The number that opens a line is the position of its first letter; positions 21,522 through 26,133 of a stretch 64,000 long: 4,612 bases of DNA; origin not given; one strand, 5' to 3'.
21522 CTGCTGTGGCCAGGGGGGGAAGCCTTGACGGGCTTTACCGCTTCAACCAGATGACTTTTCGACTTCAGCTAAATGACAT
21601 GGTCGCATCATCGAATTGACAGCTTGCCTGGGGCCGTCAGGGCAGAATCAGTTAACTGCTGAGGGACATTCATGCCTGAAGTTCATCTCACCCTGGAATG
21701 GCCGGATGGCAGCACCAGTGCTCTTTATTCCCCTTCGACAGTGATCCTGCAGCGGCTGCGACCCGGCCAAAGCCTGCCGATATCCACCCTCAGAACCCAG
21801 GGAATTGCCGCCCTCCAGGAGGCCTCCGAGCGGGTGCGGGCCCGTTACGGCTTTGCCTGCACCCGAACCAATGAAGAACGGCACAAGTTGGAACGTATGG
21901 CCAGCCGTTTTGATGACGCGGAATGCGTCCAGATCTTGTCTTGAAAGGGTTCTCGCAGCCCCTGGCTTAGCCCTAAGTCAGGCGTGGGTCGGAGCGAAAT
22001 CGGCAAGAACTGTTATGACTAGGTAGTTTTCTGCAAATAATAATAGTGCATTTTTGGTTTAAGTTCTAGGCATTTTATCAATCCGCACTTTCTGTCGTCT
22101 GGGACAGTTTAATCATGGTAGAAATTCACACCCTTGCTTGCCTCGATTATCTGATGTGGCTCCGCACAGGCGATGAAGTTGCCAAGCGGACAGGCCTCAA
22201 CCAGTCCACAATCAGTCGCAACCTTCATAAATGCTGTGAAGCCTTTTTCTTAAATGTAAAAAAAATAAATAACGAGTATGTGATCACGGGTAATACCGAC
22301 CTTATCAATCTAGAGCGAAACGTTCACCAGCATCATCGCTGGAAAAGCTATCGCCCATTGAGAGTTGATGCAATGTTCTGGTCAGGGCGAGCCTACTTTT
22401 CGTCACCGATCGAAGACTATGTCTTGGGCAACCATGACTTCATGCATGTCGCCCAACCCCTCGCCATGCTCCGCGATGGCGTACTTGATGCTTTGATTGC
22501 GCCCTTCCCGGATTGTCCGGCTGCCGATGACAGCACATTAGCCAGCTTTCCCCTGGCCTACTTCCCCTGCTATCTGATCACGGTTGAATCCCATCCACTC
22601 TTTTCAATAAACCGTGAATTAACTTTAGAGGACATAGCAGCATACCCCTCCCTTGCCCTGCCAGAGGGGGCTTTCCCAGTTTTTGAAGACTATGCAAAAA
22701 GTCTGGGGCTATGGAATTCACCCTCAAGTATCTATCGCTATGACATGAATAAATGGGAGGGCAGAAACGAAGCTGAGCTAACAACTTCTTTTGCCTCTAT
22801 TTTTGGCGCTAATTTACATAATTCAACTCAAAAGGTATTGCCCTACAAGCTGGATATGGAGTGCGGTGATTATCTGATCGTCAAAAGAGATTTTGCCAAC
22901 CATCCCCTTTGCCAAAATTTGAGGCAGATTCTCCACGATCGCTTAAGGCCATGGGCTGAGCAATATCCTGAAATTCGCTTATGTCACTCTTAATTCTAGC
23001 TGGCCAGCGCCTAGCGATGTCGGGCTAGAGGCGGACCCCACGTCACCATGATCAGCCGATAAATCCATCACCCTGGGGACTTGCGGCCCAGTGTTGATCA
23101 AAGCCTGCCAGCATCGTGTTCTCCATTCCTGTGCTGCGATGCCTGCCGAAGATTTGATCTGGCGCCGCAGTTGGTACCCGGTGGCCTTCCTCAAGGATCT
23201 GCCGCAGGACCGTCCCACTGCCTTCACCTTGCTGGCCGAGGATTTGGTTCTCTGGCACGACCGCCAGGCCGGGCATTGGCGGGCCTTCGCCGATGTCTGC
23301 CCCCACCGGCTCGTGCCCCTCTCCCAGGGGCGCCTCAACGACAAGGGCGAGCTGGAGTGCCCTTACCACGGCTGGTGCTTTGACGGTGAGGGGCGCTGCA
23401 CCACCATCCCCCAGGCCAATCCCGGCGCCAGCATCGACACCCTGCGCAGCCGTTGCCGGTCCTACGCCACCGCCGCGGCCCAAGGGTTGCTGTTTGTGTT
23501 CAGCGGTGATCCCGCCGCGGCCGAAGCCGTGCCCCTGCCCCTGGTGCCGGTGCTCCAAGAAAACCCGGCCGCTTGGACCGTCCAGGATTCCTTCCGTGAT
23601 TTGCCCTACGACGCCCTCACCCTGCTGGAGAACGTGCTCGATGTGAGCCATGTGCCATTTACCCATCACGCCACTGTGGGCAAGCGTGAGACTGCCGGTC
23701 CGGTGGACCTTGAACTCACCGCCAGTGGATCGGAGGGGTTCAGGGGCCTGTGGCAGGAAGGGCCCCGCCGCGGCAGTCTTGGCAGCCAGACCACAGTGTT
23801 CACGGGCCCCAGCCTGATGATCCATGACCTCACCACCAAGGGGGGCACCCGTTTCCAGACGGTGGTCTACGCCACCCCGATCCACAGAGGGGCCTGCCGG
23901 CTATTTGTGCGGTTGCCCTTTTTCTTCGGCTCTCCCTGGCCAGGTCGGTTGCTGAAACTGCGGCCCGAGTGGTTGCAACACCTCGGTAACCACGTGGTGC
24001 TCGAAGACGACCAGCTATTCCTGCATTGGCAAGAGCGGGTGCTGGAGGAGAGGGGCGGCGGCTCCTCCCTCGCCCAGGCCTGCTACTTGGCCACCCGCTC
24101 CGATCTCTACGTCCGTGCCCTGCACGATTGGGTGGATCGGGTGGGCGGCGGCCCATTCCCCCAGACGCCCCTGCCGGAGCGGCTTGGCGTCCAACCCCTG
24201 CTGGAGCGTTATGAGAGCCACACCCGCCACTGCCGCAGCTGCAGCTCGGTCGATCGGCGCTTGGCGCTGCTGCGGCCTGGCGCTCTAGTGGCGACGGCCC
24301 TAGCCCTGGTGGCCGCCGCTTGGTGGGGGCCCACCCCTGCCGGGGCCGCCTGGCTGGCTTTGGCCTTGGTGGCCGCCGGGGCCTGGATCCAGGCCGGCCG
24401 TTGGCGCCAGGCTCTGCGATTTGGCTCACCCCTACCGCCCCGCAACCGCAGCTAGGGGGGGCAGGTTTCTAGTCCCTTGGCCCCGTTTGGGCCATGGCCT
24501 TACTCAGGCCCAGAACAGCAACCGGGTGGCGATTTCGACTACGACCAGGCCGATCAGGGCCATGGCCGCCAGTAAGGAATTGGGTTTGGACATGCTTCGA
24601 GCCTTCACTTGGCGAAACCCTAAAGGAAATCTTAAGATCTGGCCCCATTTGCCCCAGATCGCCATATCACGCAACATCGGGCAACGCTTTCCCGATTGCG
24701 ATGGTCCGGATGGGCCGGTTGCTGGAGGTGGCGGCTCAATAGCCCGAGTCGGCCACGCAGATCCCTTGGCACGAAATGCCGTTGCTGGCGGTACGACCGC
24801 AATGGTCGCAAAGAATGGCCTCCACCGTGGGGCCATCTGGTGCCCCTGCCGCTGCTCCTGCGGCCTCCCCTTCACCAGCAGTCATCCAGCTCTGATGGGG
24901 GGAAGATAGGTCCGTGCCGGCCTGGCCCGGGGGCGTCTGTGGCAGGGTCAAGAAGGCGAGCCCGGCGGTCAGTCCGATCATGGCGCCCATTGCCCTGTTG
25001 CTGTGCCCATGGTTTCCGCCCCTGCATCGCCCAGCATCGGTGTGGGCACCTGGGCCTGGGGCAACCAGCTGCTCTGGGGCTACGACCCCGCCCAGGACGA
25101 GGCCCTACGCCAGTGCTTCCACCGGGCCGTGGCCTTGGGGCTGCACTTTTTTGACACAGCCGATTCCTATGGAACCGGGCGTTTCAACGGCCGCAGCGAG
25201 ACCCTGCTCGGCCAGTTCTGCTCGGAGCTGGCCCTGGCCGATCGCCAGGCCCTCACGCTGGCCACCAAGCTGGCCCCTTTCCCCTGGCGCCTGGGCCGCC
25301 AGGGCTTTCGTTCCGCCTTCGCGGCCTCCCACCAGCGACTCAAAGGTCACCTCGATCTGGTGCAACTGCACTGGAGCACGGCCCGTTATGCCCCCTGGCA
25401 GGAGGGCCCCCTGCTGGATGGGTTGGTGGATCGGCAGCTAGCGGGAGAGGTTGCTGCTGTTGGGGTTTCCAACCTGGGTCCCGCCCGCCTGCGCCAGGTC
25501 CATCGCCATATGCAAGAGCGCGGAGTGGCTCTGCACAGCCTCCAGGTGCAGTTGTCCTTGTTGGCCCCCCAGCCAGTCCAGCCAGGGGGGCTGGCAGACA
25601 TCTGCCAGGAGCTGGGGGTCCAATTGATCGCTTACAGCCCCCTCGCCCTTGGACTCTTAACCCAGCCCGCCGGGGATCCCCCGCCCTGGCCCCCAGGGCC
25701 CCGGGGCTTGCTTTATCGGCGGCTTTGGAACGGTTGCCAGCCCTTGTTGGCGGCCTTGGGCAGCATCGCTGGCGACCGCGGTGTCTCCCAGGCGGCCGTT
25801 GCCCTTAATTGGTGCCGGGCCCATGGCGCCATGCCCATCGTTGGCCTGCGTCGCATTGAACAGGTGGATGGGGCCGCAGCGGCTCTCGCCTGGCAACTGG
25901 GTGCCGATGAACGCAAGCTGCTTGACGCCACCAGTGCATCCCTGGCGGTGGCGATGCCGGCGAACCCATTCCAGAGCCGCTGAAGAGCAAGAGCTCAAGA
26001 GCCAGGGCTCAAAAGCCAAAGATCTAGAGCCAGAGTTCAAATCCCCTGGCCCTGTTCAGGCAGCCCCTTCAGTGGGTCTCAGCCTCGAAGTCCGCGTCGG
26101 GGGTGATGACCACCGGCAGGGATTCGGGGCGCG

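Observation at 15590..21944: Complete seven-gene Nit1C / sll0783-type cluster (nitrilase, radical SAM, GNAT, AIR-synthase-like, flavin oxidoreductase, two small proteins) with unknown product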

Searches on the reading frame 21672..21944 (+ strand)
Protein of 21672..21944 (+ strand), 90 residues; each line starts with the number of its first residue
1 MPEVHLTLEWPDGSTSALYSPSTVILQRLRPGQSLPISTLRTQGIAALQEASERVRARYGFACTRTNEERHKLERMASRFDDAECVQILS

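Call 3: search_protein_families(library=ncbifam, proteins=[window:21672-21944:+])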
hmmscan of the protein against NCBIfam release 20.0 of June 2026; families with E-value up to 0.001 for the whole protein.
window:21672-21944:+ (90 aa): 1 family
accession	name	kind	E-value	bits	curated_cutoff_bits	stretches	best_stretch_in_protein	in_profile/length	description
TIGR04042.1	MSMEG_0570_fam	hypoth_equivalog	2.8e-30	104.3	79.85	1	2-88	1-89/90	MSMEG_0570 family nitrogen starvation response protein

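Call 4: search_protein_families(library=pfam, proteins=[window:21672-21944:+])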
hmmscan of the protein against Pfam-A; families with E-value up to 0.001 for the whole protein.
window:21672-21944:+ (90 aa): 0 families

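Call 31: search_solved_structures(query=window:21672-21944:+, max_evalue=10)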
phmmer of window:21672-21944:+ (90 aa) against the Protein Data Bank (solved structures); distinct sequences matched with E-value up to 10: 6.
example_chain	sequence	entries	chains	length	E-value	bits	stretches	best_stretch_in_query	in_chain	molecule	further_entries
2kbb_A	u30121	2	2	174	0.078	16.6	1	24-82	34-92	Talin-1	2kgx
4f7g_B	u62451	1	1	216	0.12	16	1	24-82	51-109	Talin-1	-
5ic0_A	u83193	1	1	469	0.4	14.3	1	24-82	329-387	Talin-1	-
5ic1_A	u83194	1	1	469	0.42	14.2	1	24-82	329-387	Talin-1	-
6r9t_A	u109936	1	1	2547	3.4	11.3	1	24-82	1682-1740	Talin-1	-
8vdo_A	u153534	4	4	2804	4.1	11.1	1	24-82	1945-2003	Green fluorescent protein,Talin-1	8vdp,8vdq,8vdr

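Call 40: search_protein_families(library=pfam, proteins=[window:21672-21944:+], max_evalue=1)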
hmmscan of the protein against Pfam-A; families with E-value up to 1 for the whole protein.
window:21672-21944:+ (90 aa): 0 families

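Call 43: find_homologous_proteins(query=window:21672-21944:+, max_evalue=0.001)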
Query window:21672-21944:+ (90 aa): 431 proteins with E <= 0.001 among 435 candidates; the best 120 are listed.
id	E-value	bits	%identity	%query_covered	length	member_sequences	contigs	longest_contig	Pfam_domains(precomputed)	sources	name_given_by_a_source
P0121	1.5e-50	186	97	100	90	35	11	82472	-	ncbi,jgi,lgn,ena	jgi:uncharacterized repeat protein (TIGR04042 family)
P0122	5.6e-50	184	97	100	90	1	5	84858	-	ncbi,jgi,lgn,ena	jgi:uncharacterized repeat protein (TIGR04042 family)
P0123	5.7e-49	181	94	100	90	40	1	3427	-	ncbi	-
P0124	7.3e-48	178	93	100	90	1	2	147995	-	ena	-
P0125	2.1e-46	173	89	100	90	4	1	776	-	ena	-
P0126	2.1e-46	173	89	100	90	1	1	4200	-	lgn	-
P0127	8.0e-46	171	92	100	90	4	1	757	-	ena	-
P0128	4.2e-45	169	90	100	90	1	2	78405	-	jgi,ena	jgi:uncharacterized repeat protein (TIGR04042 family)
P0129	8.4e-44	165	88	100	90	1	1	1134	-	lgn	-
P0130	1.2e-43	164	88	100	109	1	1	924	-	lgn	-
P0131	5.8e-43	162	88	100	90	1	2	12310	-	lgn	-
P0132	7.9e-43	162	88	100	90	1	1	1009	-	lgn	-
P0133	3.4e-42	160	86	100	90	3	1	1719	-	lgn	-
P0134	3.5e-39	150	80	98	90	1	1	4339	-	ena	-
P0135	4.3e-39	150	81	98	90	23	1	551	-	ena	-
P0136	4.9e-39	150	81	98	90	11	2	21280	-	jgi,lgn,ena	jgi:uncharacterized repeat protein (TIGR04042 family)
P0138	8.5e-38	146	78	98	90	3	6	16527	-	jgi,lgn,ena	jgi:uncharacterized repeat protein (TIGR04042 family)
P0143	3.5e-33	131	96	74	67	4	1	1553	-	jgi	jgi:uncharacterized repeat protein (TIGR04042 family)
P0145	7.7e-31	123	68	98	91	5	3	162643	-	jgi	jgi:uncharacterized repeat protein (TIGR04042 family)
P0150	5.0e-30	121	66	98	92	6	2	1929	-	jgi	jgi:uncharacterized repeat protein (TIGR04042 family)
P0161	1.3e-28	116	66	100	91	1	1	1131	-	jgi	jgi:uncharacterized repeat protein (TIGR04042 family)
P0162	1.7e-28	116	63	100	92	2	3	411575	-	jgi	jgi:uncharacterized repeat protein (TIGR04042 family)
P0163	1.8e-28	116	65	98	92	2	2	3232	-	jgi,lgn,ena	jgi:uncharacterized repeat protein (TIGR04042 family)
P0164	2.0e-28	116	65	98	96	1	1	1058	-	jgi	jgi:uncharacterized repeat protein (TIGR04042 family)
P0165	3.8e-28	115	63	98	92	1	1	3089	-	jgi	jgi:uncharacterized repeat protein (TIGR04042 family)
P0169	5.5e-28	114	63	100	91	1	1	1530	-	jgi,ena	jgi:uncharacterized repeat protein (TIGR04042 family)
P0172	9.6e-28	114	65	98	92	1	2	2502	-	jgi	jgi:uncharacterized repeat protein (TIGR04042 family)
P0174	9.6e-28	114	65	98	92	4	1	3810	-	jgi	jgi:uncharacterized repeat protein (TIGR04042 family)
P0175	1.1e-27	113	64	98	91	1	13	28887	-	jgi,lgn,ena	jgi:uncharacterized repeat protein (TIGR04042 family)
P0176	1.4e-27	113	64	98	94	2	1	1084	-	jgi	jgi:uncharacterized repeat protein (TIGR04042 family)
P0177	1.4e-27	113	61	99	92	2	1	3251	-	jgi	jgi:uncharacterized repeat protein (TIGR04042 family)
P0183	2.5e-27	112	62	100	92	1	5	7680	-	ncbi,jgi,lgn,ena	jgi:uncharacterized repeat protein (TIGR04042 family)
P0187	2.8e-27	112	63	98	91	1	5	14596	-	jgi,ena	jgi:uncharacterized repeat protein (TIGR04042 family)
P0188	2.9e-27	112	63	98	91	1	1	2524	-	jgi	jgi:uncharacterized repeat protein (TIGR04042 family)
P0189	3.2e-27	112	63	98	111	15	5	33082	-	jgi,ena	jgi:uncharacterized repeat protein (TIGR04042 family)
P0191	3.9e-27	112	63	98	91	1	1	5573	-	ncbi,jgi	jgi:uncharacterized repeat protein (TIGR04042 family)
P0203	1.2e-26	110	60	98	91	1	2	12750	-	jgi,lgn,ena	jgi:uncharacterized repeat protein (TIGR04042 family)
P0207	1.5e-26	110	61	98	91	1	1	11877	-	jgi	jgi:uncharacterized repeat protein (TIGR04042 family)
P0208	1.7e-26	110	70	82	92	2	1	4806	-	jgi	jgi:uncharacterized repeat protein (TIGR04042 family)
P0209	1.7e-26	110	60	98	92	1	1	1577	-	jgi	jgi:uncharacterized repeat protein (TIGR04042 family)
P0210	1.8e-26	109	61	98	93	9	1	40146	-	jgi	jgi:uncharacterized repeat protein (TIGR04042 family)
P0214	2.1e-26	109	61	100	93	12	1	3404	-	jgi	jgi:uncharacterized repeat protein (TIGR04042 family)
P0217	2.7e-26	109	60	98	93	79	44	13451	-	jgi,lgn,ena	jgi:uncharacterized repeat protein (TIGR04042 family)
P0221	3.4e-26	109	61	98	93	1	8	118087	-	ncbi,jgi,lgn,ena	jgi:uncharacterized repeat protein (TIGR04042 family)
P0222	3.4e-26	109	63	98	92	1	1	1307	-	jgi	jgi:uncharacterized repeat protein (TIGR04042 family)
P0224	3.6e-26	109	61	100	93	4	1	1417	-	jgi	jgi:uncharacterized repeat protein (TIGR04042 family)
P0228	4.1e-26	108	60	98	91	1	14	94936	-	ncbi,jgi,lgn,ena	jgi:uncharacterized repeat protein (TIGR04042 family)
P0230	4.6e-26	108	60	98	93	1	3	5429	-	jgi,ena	jgi:uncharacterized repeat protein (TIGR04042 family)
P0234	6.5e-26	108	59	98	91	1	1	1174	-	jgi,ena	jgi:uncharacterized repeat protein (TIGR04042 family)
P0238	7.0e-26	108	58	98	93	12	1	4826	-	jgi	jgi:uncharacterized repeat protein (TIGR04042 family)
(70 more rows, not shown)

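Call 52: predict_structure(alignment_id=A2)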
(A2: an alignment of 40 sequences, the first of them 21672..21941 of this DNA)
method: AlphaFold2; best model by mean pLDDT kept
length: 90 residues; sequences in the alignment: 40
mean_pLDDT: 93.6   pTM: 0.80
mean pLDDT of the five models: 93.6, 93.5, 93.0, 92.2, 89.0
residues with pLDDT >= 90: 80; 70-90: 9; 50-70: 1; < 50: 0
segments of 3 or more residues with pLDDT < 50: none
pLDDT, mean of each block of 10 residues (from residue 1): 91 95 94 96 95 91 90 95 95
secondary structure, 60 per line:
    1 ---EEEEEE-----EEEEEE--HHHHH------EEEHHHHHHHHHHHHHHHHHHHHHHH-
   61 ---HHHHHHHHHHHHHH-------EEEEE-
elements in order: E4-9 E15-20 H23-27 E34-36 H37-59 H64-77 E85-89

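Call 54: fold_search(model_id=the predicted structure, library=pdb)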
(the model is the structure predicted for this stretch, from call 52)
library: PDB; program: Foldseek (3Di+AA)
matches with E <= 10: 282; with E <= 0.001: 0
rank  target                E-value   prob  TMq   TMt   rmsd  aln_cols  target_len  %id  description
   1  1l1e_A                5.8e-01  0.23  0.37  0.15   7.6        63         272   17  Crystal Structure of Mycolic Acid Cyclopropane Synthase PcaA Complexed with S-adenosyl-L-homocysteine (released 2002-03-06)
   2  5kpc_A                1.1e+00  0.03  0.24  0.10  11.8       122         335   13  Pavine N-methyltransferase H206A mutant in complex with S-adenosylmethionine pH 6 (released 2016-09-07)
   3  2i81_B                1.2e+00  0.04  0.18  0.11   8.0        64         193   11  Crystal Structure of Plasmodium vivax 2-Cys Peroxiredoxin, Reduced (released 2006-09-19)
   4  9gro_A                1.3e+00  0.11  0.40  0.10  12.2       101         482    8  Crystal structure of the engineered C-terminal phosphatase domain from Saccharomyces cerevisiae Vip1 in complex with 1 (released 2025-02-26)
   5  7oj0_9                1.3e+00  0.05  0.23  0.18  12.3        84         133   14  Cryo-EM structure of 70S ribosome stalled with TnaC peptide and RF2 (released 2021-09-15)
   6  1l1e_B                1.5e+00  0.14  0.37  0.16   7.6        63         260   17  Crystal Structure of Mycolic Acid Cyclopropane Synthase PcaA Complexed with S-adenosyl-L-homocysteine (released 2002-03-06)
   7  8w20_F                1.6e+00  0.18  0.22  0.16   0.6        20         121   25  Umb1 umbrella toxin particle (released 2024-04-17)
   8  4exw_C                1.6e+00  0.12  0.23  0.18   2.6        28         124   11  The structure of DdrB from Deinococcus: a new fold for single-stranded DNA binding proteins. (released 2012-07-11)
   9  8w20_B                1.8e+00  0.15  0.22  0.16   0.7        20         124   25  Umb1 umbrella toxin particle (released 2024-04-17)
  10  1tpy                  1.9e+00  0.14  0.38  0.15   6.7        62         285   19  Structure of the cyclopropane synthase MmaA2 from Mycobacterium tuberculosis (released 2004-10-19)
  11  1kpi                  2.1e+00  0.14  0.37  0.14   5.2        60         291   15  Crystal Structure of mycolic acid cyclopropane synthase CmaA2 complexed with SAH and DDDMAB (released 2002-01-11)
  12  4exw_A                2.1e+00  0.11  0.24  0.17   2.6        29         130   10  The structure of DdrB from Deinococcus: a new fold for single-stranded DNA binding proteins. (released 2012-07-11)
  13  2rde_B                2.1e+00  0.08  0.22  0.09   5.8        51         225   18  Crystal structure of VCA0042 complexed with c-di-GMP (released 2007-10-30)
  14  3v6k_J                2.1e+00  0.07  0.26  0.10   8.3        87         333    7  Replication of N2,3-Ethenoguanine by DNA Polymerases (released 2012-04-25)
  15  9grn_A                2.1e+00  0.03  0.26  0.08  13.0       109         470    9  Crystal structure of the engineered C-terminal phosphatase domain from Saccharomyces cerevisiae Vip1 (apo, loop deleti (released 2025-02-26)
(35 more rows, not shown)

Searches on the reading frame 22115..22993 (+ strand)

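Call 15: search_protein_families(library=pfam, proteins=[window:22115-22993:+], max_evalue=0.00001)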
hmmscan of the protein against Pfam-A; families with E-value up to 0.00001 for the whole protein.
window:22115-22993:+ (292 aa): 1 family
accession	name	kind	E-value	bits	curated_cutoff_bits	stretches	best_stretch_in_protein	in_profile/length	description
PF03466.25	LysR_substrate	-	4.5e-07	29.9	28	1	112-187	44-114/209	LysR substrate binding domain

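Call 36: search_protein_families(library=ncbifam, proteins=[window:22115-22993:+], max_evalue=0.00001)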
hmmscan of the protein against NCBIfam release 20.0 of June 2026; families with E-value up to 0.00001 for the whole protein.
window:22115-22993:+ (292 aa): 0 families

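Call 40: search_protein_families(library=pfam, proteins=[window:22115-22993:+], max_evalue=1)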
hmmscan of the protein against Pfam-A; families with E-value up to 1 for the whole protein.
window:22115-22993:+ (292 aa): 4 families
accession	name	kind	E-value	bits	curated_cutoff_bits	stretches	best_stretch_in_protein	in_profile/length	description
PF03466.25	LysR_substrate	-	4.5e-07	29.9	28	1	112-187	44-114/209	LysR substrate binding domain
PF04545.22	Sigma70_r4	-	0.088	12.8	24.1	0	18-42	22-46/50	Sigma-70, region 4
PF09339.16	HTH_IclR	-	0.13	12.5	22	1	21-38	23-40/52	IclR helix-turn-helix domain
PF12802.13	MarR_2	-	0.2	12.3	27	1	18-42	22-46/61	MarR family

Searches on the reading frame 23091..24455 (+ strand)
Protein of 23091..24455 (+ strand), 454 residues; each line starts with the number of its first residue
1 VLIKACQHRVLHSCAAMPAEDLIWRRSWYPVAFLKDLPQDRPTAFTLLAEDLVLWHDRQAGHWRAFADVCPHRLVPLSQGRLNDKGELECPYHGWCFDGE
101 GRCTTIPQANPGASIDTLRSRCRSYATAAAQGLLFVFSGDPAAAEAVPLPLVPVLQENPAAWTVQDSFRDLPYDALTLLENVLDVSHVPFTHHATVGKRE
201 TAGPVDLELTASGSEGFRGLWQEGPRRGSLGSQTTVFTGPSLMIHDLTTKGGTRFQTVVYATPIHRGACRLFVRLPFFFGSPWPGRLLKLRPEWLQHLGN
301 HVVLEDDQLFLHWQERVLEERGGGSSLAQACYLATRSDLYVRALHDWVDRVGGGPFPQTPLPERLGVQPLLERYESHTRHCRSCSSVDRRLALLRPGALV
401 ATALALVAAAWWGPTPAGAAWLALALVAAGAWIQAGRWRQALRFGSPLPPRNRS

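Call 15: search_protein_families(library=pfam, proteins=[window:23091-24455:+], max_evalue=0.00001)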
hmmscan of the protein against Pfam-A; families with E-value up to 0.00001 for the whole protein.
window:23091-24455:+ (454 aa): 3 families
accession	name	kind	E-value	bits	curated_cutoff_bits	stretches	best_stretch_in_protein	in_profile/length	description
PF00355.32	Rieske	-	2.7e-25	88.6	20.3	1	27-111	1-83/88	Rieske [2Fe-2S] domain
PF08417.18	PaO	-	3.1e-17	62.9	27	1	237-322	1-86/89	Pheophorbide a oxygenase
PF19112.6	VanA_C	-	1.3e-06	29.1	23.5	0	177-215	7-45/193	Vanillate O-demethylase oxygenase C-terminal domain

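Call 36: search_protein_families(library=ncbifam, proteins=[window:23091-24455:+], max_evalue=0.00001)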
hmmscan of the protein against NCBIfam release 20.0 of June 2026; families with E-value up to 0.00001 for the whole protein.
window:23091-24455:+ (454 aa): 3 families
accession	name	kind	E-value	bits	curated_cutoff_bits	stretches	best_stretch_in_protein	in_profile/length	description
NF052579.1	BetMthstMoxSdmAMthl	equivalog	4.3e-23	81.8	600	1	28-188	18-175/351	4beta-methylsterol monooxygenase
NF041683.1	ant_diox_AndAb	equivalog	7.6e-07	29.3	150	1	27-106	1-78/100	anthranilate 1,2-dioxygenase ferredoxin subunit AndAb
NF042946.1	3PPDioc_HcaE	equivalog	2.6e-06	26.7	830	1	23-110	34-121/450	3-phenylpropionate/cinnamic acid dioxygenase subunit alpha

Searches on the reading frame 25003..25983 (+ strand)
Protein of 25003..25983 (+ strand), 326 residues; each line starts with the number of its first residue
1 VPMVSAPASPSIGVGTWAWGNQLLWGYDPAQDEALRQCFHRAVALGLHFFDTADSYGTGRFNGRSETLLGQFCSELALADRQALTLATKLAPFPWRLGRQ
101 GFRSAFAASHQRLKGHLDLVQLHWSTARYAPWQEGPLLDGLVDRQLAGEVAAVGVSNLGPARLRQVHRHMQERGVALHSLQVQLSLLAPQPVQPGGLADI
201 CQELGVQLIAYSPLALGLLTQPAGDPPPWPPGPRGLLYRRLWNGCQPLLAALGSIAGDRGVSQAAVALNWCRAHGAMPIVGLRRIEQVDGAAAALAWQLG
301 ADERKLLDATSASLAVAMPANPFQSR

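Call 15: search_protein_families(library=pfam, proteins=[window:25003-25983:+], max_evalue=0.00001)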
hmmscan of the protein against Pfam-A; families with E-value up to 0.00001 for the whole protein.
window:25003-25983:+ (326 aa): 1 family
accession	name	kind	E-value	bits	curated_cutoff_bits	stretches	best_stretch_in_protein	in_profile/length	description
PF00248.27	Aldo_ket_red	-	1.7e-44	152.5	24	1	12-309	2-288/291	Aldo/keto reductase family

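Call 36: search_protein_families(library=ncbifam, proteins=[window:25003-25983:+], max_evalue=0.00001)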
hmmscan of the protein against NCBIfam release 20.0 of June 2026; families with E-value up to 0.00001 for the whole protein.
window:25003-25983:+ (326 aa): 5 families
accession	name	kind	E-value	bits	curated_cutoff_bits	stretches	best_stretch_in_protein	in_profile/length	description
NF049922.1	MethglyxlRedYdjG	equivalog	8.4e-13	48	550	0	99-221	111-227/326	NADH-dependent methylglyoxal reductase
NF007388.0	PRK09912.1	subfamily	1.3e-11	44.1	448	1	33-296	43-316/346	L-glyceraldehyde 3-phosphate reductase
NF007912.0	PRK10625.1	equivalog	2.5e-10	40.2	415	1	12-296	16-323/346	NADP(H)-dependent aldo-keto reductase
NF008377.0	PRK11172.1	equivalog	2.2e-07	30.4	327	0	31-217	14-184/267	2,5-didehydrogluconate reductase DkgB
NF008598.0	PRK11565.1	equivalog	3e-06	26.5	425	1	22-190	17-169/275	2,5-didehydrogluconate reductase DkgA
